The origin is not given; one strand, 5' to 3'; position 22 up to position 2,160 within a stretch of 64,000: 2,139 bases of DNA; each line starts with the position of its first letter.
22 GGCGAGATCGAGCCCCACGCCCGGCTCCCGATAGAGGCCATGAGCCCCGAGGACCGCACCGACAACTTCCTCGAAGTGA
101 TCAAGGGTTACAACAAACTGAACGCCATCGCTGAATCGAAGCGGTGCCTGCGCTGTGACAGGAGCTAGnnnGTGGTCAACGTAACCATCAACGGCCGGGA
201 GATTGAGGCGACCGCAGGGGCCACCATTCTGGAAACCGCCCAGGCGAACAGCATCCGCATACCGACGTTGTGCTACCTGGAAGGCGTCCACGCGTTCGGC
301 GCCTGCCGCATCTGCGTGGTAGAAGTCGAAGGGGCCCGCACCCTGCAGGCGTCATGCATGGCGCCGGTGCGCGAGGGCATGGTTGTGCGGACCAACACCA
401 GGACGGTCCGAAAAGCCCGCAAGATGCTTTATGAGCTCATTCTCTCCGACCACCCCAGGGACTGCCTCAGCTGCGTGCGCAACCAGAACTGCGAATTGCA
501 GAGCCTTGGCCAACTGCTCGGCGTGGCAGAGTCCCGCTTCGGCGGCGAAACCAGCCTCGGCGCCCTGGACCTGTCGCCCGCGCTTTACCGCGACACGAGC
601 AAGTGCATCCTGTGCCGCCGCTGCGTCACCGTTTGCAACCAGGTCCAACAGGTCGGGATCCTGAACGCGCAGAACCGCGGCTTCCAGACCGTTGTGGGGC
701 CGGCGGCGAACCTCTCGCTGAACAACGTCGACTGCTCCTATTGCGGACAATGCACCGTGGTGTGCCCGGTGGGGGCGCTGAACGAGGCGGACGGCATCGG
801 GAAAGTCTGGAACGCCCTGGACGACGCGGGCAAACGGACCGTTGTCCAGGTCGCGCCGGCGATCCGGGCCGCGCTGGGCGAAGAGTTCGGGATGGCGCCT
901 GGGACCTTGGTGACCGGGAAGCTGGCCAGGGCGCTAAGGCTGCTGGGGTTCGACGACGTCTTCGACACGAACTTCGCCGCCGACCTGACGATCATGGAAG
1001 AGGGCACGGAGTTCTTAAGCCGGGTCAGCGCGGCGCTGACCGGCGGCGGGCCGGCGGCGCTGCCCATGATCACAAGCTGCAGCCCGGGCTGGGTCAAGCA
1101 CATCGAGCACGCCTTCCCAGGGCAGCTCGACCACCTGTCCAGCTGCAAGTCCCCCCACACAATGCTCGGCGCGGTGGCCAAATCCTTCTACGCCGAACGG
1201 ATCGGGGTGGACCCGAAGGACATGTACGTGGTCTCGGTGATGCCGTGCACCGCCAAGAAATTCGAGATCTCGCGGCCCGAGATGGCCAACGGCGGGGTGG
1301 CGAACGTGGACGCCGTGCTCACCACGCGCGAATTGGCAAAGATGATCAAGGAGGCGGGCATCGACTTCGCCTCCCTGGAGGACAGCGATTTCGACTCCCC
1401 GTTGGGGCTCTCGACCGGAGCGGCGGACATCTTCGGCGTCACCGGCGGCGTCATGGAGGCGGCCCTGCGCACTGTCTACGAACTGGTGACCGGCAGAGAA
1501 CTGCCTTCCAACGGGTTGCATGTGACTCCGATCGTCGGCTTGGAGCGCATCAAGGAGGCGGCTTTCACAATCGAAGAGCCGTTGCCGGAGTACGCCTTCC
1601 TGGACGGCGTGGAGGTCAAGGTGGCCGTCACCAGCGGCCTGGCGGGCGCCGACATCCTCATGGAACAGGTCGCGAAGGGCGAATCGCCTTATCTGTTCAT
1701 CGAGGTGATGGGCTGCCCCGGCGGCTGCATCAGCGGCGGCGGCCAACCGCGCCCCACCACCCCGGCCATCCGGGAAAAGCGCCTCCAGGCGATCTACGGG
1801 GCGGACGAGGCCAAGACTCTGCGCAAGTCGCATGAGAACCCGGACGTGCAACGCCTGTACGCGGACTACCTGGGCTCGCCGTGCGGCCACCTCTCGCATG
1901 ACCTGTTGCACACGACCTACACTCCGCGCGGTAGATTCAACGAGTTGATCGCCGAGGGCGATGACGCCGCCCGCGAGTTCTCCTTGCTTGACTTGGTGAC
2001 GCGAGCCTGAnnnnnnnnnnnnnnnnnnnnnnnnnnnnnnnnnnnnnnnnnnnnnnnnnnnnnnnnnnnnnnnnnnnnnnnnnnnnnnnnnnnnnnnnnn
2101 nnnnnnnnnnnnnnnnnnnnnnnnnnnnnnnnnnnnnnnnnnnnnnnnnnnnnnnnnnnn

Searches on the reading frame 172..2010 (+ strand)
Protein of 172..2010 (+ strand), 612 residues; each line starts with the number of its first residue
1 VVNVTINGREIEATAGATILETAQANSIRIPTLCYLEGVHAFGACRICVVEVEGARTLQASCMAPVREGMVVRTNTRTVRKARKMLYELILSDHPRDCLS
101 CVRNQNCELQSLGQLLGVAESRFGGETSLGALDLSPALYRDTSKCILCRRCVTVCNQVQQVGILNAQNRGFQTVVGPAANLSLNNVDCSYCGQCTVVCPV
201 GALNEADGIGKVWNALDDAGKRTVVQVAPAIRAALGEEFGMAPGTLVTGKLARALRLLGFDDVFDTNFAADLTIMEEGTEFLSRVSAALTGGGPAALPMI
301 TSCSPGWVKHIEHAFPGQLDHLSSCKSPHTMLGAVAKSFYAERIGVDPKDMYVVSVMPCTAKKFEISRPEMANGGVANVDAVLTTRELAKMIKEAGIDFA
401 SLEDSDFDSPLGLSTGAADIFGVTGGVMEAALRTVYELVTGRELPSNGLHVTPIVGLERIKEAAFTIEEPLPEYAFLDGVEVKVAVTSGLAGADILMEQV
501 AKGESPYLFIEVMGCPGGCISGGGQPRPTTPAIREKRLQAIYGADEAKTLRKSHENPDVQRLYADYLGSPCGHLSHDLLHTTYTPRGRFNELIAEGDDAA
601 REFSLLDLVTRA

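Call 65: search_protein_families(library=pfam, proteins=[window:172-2010:+], max_evalue=0.00001)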
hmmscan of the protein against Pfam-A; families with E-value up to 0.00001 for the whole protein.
window:172-2010:+ (612 aa): 9 families
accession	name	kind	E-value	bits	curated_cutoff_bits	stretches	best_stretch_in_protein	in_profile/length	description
PF02906.19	Fe_hyd_lg_C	-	8.5e-91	304.4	22.1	1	221-523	1-245/245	Iron only hydrogenase large subunit, C-terminal domain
PF02256.22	Fe_hyd_SSU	-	1.2e-24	86.5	24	1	533-586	3-56/56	Iron hydrogenase small subunit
PF13510.11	Fer2_4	-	3.4e-22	78.7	22.8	1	1-76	3-81/82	2Fe-2S iron-sulfur cluster binding domain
PF10588.14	NADH-G_4Fe-4S_3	-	1.2e-15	57.2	27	1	83-122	1-40/40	NADH-ubiquinone oxidoreductase-G iron-sulfur binding region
PF12838.12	Fer4_7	-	3.8e-07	30.9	27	1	144-202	1-52/52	4Fe-4S dicluster domain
PF13237.11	Fer4_10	-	7.3e-07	29.5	25.5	0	138-162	2-28/53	4Fe-4S dicluster domain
PF22117.2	Fer4_Nqo3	-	1.2e-06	29.1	27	1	136-203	2-66/67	NADH-quinone oxidoreductase subunit 3, ferredoxin-like domain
PF00111.32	Fer2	-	3.3e-06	27.4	21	1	5-55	2-50/77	2Fe-2S iron-sulfur cluster binding domain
PF00037.32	Fer4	-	5.6e-06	26.4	21.1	0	187-203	7-23/24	4Fe-4S binding domain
